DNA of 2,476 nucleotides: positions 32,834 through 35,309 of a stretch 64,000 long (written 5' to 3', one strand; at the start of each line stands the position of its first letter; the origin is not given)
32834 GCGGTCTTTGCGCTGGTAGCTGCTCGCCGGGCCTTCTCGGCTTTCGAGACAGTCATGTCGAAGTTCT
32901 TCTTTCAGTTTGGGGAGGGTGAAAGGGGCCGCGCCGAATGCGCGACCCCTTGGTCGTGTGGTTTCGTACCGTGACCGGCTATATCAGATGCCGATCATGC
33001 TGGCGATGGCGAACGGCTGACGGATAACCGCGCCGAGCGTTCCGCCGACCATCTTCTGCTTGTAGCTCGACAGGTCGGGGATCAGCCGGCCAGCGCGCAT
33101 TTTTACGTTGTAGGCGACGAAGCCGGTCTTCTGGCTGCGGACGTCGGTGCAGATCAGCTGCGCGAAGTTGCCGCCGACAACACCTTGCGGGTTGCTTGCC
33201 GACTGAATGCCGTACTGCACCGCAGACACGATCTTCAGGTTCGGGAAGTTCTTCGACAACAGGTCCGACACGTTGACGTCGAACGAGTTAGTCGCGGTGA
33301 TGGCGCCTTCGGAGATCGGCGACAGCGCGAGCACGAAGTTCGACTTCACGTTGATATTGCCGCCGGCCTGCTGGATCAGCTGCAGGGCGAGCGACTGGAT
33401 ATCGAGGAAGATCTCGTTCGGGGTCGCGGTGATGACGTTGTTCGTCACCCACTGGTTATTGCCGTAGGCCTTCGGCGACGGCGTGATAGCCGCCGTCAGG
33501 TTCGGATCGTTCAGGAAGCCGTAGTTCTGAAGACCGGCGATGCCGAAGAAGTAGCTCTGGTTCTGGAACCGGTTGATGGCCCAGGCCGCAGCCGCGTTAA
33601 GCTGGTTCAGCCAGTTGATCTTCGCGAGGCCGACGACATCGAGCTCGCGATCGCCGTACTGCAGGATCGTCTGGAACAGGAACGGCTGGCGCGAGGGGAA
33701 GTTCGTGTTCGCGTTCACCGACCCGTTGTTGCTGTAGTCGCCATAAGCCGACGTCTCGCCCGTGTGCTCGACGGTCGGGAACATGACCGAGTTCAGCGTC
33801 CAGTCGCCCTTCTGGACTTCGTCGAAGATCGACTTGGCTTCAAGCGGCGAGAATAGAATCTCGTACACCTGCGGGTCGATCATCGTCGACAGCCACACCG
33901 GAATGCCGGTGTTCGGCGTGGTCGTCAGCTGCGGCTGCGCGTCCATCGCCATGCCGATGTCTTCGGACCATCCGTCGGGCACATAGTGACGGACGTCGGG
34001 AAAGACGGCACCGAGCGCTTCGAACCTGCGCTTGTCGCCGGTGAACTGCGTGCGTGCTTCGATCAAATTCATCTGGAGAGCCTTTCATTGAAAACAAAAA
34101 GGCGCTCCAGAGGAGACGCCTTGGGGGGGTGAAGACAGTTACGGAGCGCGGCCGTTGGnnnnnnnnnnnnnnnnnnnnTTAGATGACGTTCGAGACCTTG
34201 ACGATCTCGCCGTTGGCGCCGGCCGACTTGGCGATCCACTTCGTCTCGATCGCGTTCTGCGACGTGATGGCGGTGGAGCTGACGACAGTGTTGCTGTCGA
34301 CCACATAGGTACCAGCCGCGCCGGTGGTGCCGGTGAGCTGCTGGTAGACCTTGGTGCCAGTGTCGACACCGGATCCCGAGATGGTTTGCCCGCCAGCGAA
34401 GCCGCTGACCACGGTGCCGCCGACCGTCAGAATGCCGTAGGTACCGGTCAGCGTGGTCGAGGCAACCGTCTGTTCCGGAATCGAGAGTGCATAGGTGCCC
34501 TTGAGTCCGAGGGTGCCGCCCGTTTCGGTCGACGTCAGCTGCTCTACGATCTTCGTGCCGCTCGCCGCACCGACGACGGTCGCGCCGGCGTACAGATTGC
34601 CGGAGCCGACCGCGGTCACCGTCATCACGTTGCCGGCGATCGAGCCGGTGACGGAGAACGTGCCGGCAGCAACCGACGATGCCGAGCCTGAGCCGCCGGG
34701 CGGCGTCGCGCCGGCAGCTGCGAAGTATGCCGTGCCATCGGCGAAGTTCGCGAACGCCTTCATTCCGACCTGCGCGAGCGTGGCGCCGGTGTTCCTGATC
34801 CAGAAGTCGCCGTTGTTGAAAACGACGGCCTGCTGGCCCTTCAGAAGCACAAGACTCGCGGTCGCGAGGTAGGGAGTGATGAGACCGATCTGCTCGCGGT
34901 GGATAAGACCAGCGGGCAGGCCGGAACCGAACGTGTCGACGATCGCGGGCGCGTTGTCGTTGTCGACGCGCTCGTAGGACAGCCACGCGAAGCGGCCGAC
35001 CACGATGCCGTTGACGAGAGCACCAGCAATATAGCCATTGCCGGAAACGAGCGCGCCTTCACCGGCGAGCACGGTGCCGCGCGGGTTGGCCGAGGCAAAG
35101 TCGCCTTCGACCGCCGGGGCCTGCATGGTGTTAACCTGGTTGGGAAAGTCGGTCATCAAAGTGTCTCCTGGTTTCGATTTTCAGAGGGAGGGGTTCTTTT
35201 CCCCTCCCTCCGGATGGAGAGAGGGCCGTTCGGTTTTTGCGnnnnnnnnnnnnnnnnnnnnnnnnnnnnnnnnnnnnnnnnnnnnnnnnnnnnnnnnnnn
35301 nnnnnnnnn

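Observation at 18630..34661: A shared about 60 aa 'TGSIAG' module grafted onto sheath, baseplate J and a head protein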

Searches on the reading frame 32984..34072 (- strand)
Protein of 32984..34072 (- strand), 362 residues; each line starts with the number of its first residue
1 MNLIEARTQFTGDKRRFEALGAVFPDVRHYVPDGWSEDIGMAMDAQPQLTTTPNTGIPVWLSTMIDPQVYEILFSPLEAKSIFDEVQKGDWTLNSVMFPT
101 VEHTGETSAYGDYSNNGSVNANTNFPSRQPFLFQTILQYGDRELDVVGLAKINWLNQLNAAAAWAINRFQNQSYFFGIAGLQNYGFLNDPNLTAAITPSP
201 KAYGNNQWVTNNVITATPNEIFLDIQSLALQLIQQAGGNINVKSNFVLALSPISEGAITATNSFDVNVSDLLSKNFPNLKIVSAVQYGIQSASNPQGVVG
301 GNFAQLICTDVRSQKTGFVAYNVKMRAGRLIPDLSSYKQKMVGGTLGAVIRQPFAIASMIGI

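Call 85: search_protein_families(library=pfam, proteins=[window:32984-34072:-], max_evalue=0.001)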
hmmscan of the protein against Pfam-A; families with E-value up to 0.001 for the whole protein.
window:32984-34072:- (362 aa): 1 family
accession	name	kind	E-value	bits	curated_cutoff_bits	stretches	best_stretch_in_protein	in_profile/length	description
PF09950.15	Major_capside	-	0.00011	22.1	26.8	1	157-243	54-133/251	Major capsid protein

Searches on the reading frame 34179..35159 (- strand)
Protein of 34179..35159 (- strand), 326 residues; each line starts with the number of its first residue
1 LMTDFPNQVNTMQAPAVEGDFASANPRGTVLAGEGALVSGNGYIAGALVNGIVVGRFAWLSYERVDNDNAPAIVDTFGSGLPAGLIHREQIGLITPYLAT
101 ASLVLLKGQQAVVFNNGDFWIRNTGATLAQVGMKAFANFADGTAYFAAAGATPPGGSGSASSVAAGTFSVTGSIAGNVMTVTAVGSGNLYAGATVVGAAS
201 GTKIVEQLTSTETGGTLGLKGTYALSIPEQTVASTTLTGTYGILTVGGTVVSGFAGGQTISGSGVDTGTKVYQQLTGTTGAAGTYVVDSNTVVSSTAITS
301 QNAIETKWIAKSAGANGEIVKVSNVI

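Call 8: search_protein_families(library=pfam, proteins=[window:34179-35159:-], max_evalue=1)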
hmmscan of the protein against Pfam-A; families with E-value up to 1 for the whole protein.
window:34179-35159:- (326 aa): 2 families
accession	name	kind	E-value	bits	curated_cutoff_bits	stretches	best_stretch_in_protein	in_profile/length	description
PF23982.2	XM1_gp53_minor_capsid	-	1e-13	51.9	27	1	8-177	4-147/154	XM1 gp53 minor capsid protein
PF13144.11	ChapFlgA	-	0.023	15.2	23.8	1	284-324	63-103/122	Chaperone for flagella basal body P-ring formation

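Call 9: search_protein_families(library=phrogs, proteins=[window:34179-35159:-], max_evalue=0.01)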
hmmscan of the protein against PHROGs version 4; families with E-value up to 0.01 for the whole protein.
window:34179-35159:- (326 aa): 2 families
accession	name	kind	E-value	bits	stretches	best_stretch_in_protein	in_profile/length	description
phrog_2122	-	head and packaging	5.7e-33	114.8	1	5-153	3-138/165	minor head protein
phrog_21413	-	unknown function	4.1e-06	26.7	1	243-307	409-472/595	-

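Call 30: predict_structure(protein=window:34179-35159:-)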
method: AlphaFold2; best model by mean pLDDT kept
length: 326 residues; sequences in the alignment: 1
mean_pLDDT: 33.1   pTM: 0.20
mean pLDDT of the five models: 33.1, 28.3, 27.5, 27.5, 26.4
residues with pLDDT >= 90: 0; 70-90: 0; 50-70: 1; < 50: 325
segments of 3 or more residues with pLDDT < 50: 1-107, 109-326
pLDDT, mean of each block of 10 residues (from residue 1): 37 29 29 30 30 30 31 31 30 34 39 40 34 28 28 27 30 34 35 29 34 35 37 37 39 40 32 31 34 35 35 35 32
secondary structure, 60 per line:
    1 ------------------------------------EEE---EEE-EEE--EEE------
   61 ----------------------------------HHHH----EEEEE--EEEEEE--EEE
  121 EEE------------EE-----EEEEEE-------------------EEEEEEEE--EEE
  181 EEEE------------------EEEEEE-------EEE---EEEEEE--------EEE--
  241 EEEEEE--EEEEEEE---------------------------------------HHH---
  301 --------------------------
elements in order: E37-39 E43-45 E47-49 E52-54 H95-98 E103-107 E110-115 E118-123 E143-148 E168-175 E178-184 E203-208 E216-218 E222-227 E236-238 E241-246 E249-255

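Call 33: search_solved_structures(query=window:34179-35159:-, max_evalue=0.01, show_alignments=2)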
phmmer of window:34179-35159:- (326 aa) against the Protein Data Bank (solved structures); distinct sequences matched with E-value up to 0.01: 0.

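Call 81: search_protein_families(library=ncbifam, proteins=[window:34179-35159:-], max_evalue=0.01)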
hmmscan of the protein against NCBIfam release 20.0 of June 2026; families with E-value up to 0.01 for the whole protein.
window:34179-35159:- (326 aa): 0 families

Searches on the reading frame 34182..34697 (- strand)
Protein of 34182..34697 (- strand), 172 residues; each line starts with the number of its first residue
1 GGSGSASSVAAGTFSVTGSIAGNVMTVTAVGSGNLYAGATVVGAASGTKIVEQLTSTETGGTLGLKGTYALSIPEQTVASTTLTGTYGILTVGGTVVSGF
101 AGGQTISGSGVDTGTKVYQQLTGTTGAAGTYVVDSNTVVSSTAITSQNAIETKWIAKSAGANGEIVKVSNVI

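Call 75: search_dna_similar(query=window:34182-34697:-, collection=phages, mode=protein, max_rows=60, max_evalue=0.01)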
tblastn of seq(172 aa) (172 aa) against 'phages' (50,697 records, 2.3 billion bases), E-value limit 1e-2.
No match.

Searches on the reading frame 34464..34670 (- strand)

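Call 14: search_protein_families(library=pfam, proteins=[window:34464-34670:-], max_evalue=10)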
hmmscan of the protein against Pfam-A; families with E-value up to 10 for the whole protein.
seq(69 aa): 1 family
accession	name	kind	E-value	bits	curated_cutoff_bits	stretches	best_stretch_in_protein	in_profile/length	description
PF01353.27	GFP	-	0.15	12.6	22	1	5-57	5-57/169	Green fluorescent protein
